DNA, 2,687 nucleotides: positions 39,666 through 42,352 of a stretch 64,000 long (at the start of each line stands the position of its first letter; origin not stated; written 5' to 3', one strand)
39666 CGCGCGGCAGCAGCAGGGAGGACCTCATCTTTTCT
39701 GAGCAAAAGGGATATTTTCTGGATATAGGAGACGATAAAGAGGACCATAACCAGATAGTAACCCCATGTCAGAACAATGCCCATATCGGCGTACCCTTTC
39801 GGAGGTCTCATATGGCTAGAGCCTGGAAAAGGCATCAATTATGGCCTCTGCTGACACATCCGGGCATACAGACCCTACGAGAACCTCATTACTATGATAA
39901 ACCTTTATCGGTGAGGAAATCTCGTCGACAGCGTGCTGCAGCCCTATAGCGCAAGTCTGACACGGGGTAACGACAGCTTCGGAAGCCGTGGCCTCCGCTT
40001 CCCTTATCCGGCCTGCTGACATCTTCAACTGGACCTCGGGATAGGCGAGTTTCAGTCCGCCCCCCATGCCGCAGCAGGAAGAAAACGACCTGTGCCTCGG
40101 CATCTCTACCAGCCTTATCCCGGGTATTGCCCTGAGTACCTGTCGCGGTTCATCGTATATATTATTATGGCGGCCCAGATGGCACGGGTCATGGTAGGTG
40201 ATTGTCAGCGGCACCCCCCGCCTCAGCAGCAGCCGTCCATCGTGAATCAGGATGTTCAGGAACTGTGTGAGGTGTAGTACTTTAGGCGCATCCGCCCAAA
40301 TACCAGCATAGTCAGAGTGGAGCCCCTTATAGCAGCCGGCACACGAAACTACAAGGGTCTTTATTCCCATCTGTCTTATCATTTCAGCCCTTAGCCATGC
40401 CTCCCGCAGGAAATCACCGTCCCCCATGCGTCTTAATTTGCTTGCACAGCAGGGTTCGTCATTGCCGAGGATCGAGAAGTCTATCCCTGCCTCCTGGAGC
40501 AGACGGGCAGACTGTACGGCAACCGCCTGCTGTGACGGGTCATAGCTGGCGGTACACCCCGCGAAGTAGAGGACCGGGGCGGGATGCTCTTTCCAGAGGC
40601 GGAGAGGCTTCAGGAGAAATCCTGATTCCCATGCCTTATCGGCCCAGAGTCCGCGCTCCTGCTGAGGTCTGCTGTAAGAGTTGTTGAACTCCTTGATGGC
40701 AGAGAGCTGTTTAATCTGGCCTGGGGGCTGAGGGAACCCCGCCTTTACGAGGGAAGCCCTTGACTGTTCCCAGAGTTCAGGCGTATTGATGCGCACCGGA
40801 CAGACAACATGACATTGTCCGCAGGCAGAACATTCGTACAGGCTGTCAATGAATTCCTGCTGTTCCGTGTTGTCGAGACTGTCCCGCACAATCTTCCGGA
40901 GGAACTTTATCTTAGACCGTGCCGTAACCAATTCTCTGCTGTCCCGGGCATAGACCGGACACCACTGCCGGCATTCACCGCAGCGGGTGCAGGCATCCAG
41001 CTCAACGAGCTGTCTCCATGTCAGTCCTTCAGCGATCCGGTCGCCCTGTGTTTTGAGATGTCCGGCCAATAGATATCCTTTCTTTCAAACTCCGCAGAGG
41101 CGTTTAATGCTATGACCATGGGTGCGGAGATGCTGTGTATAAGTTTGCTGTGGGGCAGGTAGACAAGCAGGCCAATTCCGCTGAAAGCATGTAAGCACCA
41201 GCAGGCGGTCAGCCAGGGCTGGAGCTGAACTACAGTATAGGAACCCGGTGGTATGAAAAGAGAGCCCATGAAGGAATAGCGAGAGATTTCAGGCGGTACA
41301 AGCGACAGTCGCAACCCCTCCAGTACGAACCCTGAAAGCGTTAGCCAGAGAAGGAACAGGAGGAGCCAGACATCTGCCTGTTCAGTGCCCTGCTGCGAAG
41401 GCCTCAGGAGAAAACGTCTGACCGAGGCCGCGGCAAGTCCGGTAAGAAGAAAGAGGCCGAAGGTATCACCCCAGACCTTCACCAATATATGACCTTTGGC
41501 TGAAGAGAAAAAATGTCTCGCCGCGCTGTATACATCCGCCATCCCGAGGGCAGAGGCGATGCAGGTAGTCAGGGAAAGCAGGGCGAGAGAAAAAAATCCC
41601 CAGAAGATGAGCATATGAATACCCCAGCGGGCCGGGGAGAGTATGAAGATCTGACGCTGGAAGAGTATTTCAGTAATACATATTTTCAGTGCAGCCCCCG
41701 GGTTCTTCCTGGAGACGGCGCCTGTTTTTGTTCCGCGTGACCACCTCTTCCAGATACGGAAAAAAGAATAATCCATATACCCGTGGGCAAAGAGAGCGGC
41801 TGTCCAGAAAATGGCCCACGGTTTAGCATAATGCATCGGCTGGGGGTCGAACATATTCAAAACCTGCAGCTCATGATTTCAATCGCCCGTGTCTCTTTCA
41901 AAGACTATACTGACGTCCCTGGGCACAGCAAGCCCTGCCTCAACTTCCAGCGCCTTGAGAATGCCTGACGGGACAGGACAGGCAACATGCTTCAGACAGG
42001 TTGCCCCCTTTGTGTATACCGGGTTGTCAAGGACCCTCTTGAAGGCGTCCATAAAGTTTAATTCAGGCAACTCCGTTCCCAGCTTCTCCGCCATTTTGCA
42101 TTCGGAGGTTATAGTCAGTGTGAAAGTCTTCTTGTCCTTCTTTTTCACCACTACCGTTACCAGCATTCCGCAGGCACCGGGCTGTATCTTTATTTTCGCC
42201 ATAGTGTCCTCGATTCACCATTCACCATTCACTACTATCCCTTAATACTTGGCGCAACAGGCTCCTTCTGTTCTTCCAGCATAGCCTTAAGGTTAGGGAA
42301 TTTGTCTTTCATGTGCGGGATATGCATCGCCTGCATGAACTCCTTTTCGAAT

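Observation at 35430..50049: Supercluster joining corrinoid/Zn-thiol methyltransferases, two HdrDE/DsrMK-like modules and CoM-type sulfonate biosynthesis genes in a bacterium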

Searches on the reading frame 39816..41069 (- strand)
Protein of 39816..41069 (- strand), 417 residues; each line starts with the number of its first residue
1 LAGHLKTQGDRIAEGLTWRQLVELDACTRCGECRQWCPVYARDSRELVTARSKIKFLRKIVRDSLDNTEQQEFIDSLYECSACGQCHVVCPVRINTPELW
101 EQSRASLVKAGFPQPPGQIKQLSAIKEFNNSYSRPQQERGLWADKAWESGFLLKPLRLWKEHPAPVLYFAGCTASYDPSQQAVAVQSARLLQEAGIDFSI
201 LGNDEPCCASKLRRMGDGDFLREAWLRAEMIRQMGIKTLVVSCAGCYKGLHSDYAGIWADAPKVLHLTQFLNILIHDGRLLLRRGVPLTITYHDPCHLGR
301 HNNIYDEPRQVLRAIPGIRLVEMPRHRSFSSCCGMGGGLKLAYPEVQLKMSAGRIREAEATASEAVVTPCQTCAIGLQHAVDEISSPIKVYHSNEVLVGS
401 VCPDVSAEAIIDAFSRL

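Call 3: search_protein_families(library=pfam, proteins=[window:39816-41069:-], max_evalue=0.01)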
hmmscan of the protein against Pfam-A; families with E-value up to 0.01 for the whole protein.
window:39816-41069:- (417 aa): 10 families
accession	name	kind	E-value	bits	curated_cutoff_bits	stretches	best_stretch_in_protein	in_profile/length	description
PF02754.22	CCG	-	1.5e-30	105.5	20.6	2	290-377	1-84/85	Cysteine-rich domain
PF13183.11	Fer4_8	-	4.5e-12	46.8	27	1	23-94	1-68/68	4Fe-4S dicluster domain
PF13534.11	Fer4_17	-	1.7e-08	35.3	22.2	1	26-94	1-60/61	4Fe-4S dicluster domain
PF12797.12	Fer4_2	-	6.6e-06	26.2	24.5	1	18-39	1-22/22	4Fe-4S binding domain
PF13484.11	Fer4_16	-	1.3e-05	26.4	30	1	27-92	2-65/66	4Fe-4S double cluster binding domain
PF00037.32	Fer4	-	1.6e-05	24.9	21.1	0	79-92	7-20/24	4Fe-4S binding domain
PF13237.11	Fer4_10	-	1.7e-05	25.1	25.5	1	23-91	5-53/53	4Fe-4S dicluster domain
PF12838.12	Fer4_7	-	0.00018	22.3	27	1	27-93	2-51/52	4Fe-4S dicluster domain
PF14697.11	Fer4_21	-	0.0009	19.8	35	0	78-92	39-53/59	4Fe-4S dicluster domain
PF17179.9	Fer4_22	-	0.0079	17.5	27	0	77-93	78-94/95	4Fe-4S dicluster domain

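Call 5: search_protein_families(library=ncbifam, proteins=[window:39816-41069:-], max_evalue=0.001)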
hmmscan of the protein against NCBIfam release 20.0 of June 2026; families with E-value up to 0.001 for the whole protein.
window:39816-41069:- (417 aa): 23 families
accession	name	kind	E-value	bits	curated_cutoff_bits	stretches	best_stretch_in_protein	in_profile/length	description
NF004898.0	PRK06259.1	equivalog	1.6e-49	168.9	385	1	19-390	128-477/488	fumarate reductase (CoM/CoB) subunit TfrB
NF045670.1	quin_L_LdhH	equivalog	2.6e-39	135.1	800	2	164-397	467-705/706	L-lactate dehydrogenase (quinone) large subunit LdhH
NF008369.0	PRK11168.1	equivalog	4.2e-29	101.7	278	2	162-391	165-395/401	anaerobic glycerol-3-phosphate dehydrogenase subunit C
NF045724.1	ferredox_TmcB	equivalog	4.2e-22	78.3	735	1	185-390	205-417/430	electron transfer complex ferredoxin TmcB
NF045663.1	diclust_near_Sec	equivalog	1.5e-21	76.2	530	1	29-373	310-614/759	pyridine nucleotide-disulfide oxidoreductase/dicluster-binding protein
NF045796.1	DsrK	equivalog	1.3e-17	63.6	400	1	260-375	295-411/453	sulfate reduction electron transfer complex DsrMKJOP subunit DsrK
TIGR03379.1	glycerol3P_GlpC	equivalog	7e-17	61.3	279.9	1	164-380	162-380/397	anaerobic glycerol-3-phosphate dehydrogenase subunit GlpC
NF008434.0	PRK11274.1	equivalog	2.7e-16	59.5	333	1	24-381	22-392/409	glycolate oxidase subunit GlcF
NF045711.1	sulf_resp_HmcF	equivalog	3.3e-15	55.9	750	2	263-390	308-438/457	sulfate respiration complex iron-sulfur protein HmcF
TIGR00273.1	TIGR00273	equivalog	1.3e-10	40.8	444.8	1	25-134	293-395/432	LutB/LldF family L-lactate oxidation iron-sulfur protein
NF009226.0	PRK12576.1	equivalog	3.7e-08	33.1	344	1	19-105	148-235/317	succinate dehydrogenase/fumarate reductase iron-sulfur subunit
TIGR00384.1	dhsB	subfamily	1.5e-06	27.8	88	1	19-97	134-215/222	succinate dehydrogenase and fumarate reductase iron-sulfur protein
NF004616.0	PRK05950.1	subfamily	6e-06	25.6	228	1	19-109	141-235/238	succinate dehydrogenase iron-sulfur subunit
TIGR01945.1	rnfC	subfamily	1.3e-05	24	245.95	1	24-107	362-431/435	RnfABCDGE type electron transport complex subunit C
NF058577.1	FdxA_fam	equivalog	4.1e-05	23.7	65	0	22-41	33-52/52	4Fe-4S ferredoxin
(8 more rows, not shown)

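Call 51: find_homologous_proteins(query=window:39816-41069:-, max_evalue=1e-10)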
Query window:39816-41069:- (417 aa): 4075 proteins with E <= 1e-10 among 8000 candidates; the best 120 are listed.
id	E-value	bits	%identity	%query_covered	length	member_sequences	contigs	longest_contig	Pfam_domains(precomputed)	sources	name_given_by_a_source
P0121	2.1e-249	846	85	100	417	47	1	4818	PF12838.13,PF13534.12,PF02754.22,PF13183.12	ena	-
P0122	1.0e-195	669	65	100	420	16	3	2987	PF13534.12,PF02754.22,PF13183.12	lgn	-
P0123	1.3e-195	668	68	100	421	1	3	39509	PF02754.22,PF13183.12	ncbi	-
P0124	3.1e-193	660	65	100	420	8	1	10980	PF13534.12,PF02754.22,PF13183.12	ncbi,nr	ncbi:MAG TPA: (Fe-S)-binding protein [Thermodesulfovibrionales bacterium]|nr:(Fe-S)-binding protein 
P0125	4.1e-193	660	65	99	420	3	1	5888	PF13534.12,PF02754.22,PF13183.12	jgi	-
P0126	9.1e-193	659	66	99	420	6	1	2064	PF02754.22,PF13183.12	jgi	jgi:heterodisulfide reductase subunit D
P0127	1.5e-192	658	65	100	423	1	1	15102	PF02754.22,PF13183.12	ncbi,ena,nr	ncbi:MAG TPA: (Fe-S)-binding protein [Thermodesulfovibrionales bacterium]|nr:(Fe-S)-binding protein 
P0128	2.4e-192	658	65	100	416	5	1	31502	PF13534.12,PF02754.22,PF13183.12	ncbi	-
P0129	4.1e-191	653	66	97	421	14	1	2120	PF13534.12,PF02754.22,PF13183.12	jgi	jgi:heterodisulfide reductase subunit D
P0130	8.0e-191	652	65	99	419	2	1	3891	PF13534.12,PF02754.22,PF13183.12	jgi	-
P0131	1.1e-190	652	65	100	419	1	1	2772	PF12838.13,PF13534.12,PF02754.22,PF13183.12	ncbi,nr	ncbi:MAG TPA: (Fe-S)-binding protein [Dissulfurispiraceae bacterium]|nr:(Fe-S)-binding protein [Diss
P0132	1.4e-190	652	64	100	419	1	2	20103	PF13534.12,PF02754.22,PF13183.12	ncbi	-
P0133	1.7e-190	651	66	100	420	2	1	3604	PF02754.22,PF13183.12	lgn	-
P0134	2.4e-190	651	64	99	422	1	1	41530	PF13534.12,PF02754.22,PF13183.12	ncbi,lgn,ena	-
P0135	2.8e-190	651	66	100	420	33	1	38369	PF13534.12,PF02754.22,PF13183.12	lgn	-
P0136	4.6e-190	650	65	100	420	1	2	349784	PF02754.22,PF13183.12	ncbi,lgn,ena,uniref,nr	ncbi:MAG: (Fe-S)-binding protein [Alphaproteobacteria bacterium]|uniref:(Fe-S)-binding protein n=1 T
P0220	2.2e-169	582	66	88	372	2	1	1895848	PF02754.22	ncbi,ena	-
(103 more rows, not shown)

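Call 52: find_encoding_contigs(protein=P0136, flank=8000, max_places=1)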
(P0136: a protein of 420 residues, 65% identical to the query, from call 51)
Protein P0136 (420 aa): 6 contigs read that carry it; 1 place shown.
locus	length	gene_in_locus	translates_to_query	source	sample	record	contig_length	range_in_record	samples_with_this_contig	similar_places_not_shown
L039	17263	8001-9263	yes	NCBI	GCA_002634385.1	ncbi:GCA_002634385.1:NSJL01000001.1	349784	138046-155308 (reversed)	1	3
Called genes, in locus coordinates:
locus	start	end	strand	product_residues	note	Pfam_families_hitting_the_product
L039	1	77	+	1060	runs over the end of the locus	PF01326:PPDK_N, PF00391:PEP-utilizers, PF21708:Glyco_hydro_59_C (weak)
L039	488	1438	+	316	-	PF13379:NMT1_2, PF09084:NMT1, PF12916:DUF3834 (faint)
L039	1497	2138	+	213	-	-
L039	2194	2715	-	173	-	PF02566:OsmC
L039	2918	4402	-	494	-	PF13185:GAF_2, PF01590:GAF, PF00158:Sigma54_activat, PF14532:Sigma54_activ_2, PF07728:AAA_5, PF25601:AAA_lid_14, PF02954:HTH_8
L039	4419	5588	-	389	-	PF02776:TPP_enzyme_N (weak), PF02775:TPP_enzyme_C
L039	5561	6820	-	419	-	PF00291:PALP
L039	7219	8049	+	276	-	PF02665:Nitrate_red_gam (weak)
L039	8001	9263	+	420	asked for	PF13183:Fer4_8, PF02754:CCG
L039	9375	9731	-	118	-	-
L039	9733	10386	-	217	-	-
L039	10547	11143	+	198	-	PF00158:Sigma54_activat, PF25601:AAA_lid_14, PF18024:HTH_50, PF02954:HTH_8 (weak)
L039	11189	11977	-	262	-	PF00005:ABC_tran, PF13304:AAA_21 (weak)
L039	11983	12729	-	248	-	PF00528:BPD_transp_1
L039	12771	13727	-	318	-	PF13379:NMT1_2, PF09084:NMT1, PF12974:Phosphonate-bd (weak), PF16868:NMT1_3 (weak)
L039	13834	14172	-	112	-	PF22263:DUF6951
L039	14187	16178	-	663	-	PF00111:Fer2, PF17650:RACo_linker, PF17651:Raco_middle, PF14574:RACo_C_ter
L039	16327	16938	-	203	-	PF00037:Fer4 (faint), PF13484:Fer4_16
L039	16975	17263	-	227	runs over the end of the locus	PF02607:B12-binding_2, PF02310:B12-binding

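Call 53: find_encoding_contigs(protein=P0220, flank=8000, max_places=1)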
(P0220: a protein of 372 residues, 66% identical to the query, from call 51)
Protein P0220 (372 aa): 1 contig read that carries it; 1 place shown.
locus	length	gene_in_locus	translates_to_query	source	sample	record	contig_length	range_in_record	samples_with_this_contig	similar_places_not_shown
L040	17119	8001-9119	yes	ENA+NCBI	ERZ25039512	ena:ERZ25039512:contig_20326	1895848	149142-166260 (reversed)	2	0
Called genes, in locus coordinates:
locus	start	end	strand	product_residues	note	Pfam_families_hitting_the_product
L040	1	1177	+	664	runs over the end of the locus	PF00989:PAS (faint), PF08448:PAS_4 (faint), PF13188:PAS_8 (faint), PF13426:PAS_9, PF01590:GAF, PF13185:GAF_2, PF00512:HisKA, PF02518:HATPase_c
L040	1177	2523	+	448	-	PF00072:Response_reg, PF00158:Sigma54_activat, PF14532:Sigma54_activ_2, PF25601:AAA_lid_14, PF02954:HTH_8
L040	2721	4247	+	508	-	PF08100:Dimerisation, PF00891:Methyltransf_2, PF13489:Methyltransf_23, PF05175:MTS (weak), PF08242:Methyltransf_12, PF13649:Methyltransf_25, PF13847:Methyltransf_31, PF10050:DUF2284, +1 more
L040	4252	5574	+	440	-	PF02310:B12-binding, PF04055:Radical_SAM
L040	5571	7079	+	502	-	PF02310:B12-binding, PF04055:Radical_SAM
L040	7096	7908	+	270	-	PF02665:Nitrate_red_gam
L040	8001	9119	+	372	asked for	PF02754:CCG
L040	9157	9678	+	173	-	PF02566:OsmC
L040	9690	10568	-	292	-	PF02492:cobW, PF07683:CobW_C (weak)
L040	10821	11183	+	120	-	-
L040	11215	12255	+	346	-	PF01208:URO-D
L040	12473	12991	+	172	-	PF02627:CMD (weak)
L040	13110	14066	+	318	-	PF02007:MtrH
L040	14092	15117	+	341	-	PF01208:URO-D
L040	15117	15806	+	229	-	PF02607:B12-binding_2, PF02310:B12-binding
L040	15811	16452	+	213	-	PF13187:Fer4_9 (faint), PF00037:Fer4 (faint), PF13484:Fer4_16 (weak)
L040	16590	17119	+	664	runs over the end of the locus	PF00111:Fer2, PF17650:RACo_linker, PF17651:Raco_middle, PF14574:RACo_C_ter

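Call 64: search_protein_families(library=ncbifam, proteins=[L039:12771-13727:-], max_evalue=0.00001)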
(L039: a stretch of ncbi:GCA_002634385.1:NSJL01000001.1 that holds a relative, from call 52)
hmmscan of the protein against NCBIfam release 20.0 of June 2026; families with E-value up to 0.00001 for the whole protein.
L039:12771-13727:- (318 aa): 7 families
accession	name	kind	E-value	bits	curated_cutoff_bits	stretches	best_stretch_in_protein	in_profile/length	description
TIGR01728.1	SsuA_fam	subfamily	5.9e-57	193.1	163.5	1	27-287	1-262/290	aliphatic sulfonate ABC transporter substrate-binding protein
NF040735.1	SBP_SaoX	equivalog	1.5e-26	93.3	300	1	26-256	4-232/330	ABC transporter substrate-binding subunit SaoX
TIGR01729.1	taurine_ABC_bnd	equivalog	8.8e-24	84.4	304.25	1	63-248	34-219/300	taurine ABC transporter substrate-binding protein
NF008588.0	PRK11553.1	subfamily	2.2e-19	69.6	299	1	2-268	2-266/319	aliphatic sulfonate ABC transporter substrate-binding protein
NF008553.0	PRK11480.1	equivalog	1.4e-15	57.3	490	1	45-251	41-244/320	taurine ABC transporter substrate-binding protein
TIGR02122.1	TRAP_TAXI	subfamily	1.8e-11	43.5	84.35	1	62-184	77-198/320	TAXI family TRAP transporter solute-binding subunit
TIGR03427.1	ABC_peri_uca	equivalog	5.1e-10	39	333.9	1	67-235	46-211/328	putative urea ABC transporter substrate-binding protein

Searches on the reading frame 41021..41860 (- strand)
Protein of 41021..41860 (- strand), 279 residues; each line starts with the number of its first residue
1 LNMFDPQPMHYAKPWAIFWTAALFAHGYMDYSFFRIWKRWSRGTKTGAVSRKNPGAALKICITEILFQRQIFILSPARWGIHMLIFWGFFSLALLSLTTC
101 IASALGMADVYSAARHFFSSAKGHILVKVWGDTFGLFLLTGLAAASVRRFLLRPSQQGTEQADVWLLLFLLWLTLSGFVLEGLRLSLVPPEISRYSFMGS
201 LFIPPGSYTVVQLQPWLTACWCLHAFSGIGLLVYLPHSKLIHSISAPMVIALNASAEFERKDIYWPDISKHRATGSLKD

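Call 3: search_protein_families(library=pfam, proteins=[window:41021-41860:-], max_evalue=0.01)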
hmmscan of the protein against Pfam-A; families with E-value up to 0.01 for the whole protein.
window:41021-41860:- (279 aa): 1 family
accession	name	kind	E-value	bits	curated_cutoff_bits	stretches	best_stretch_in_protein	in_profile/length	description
PF02665.19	Nitrate_red_gam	-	1.8e-09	38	22.9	1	119-248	79-204/217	Nitrate reductase gamma subunit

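Call 5: search_protein_families(library=ncbifam, proteins=[window:41021-41860:-], max_evalue=0.001)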
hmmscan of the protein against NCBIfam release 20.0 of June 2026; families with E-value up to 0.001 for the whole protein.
window:41021-41860:- (279 aa): 1 family
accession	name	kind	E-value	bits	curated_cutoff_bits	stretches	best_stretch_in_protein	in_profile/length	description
NF038018.1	qmoC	equivalog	8.8e-10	38.6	300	1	17-189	157-322/360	quinone-interacting membrane-bound oxidoreductase complex subunit QmoC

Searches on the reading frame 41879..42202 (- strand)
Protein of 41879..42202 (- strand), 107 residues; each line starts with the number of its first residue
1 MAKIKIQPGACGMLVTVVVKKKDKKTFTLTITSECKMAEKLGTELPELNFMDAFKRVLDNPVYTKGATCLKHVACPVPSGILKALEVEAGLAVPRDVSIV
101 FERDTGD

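Call 3: search_protein_families(library=pfam, proteins=[window:41879-42202:-], max_evalue=0.01)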
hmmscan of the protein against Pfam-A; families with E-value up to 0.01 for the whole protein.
window:41879-42202:- (107 aa): 1 family
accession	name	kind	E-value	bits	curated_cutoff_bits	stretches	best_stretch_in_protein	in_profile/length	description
PF22263.1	DUF6951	-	4.3e-30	104.5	27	1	2-101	1-101/101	Family of unknown function (DUF6951)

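Call 5: search_protein_families(library=ncbifam, proteins=[window:41879-42202:-], max_evalue=0.001)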
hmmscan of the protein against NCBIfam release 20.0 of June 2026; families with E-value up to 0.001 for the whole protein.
window:41879-42202:- (107 aa): 0 families
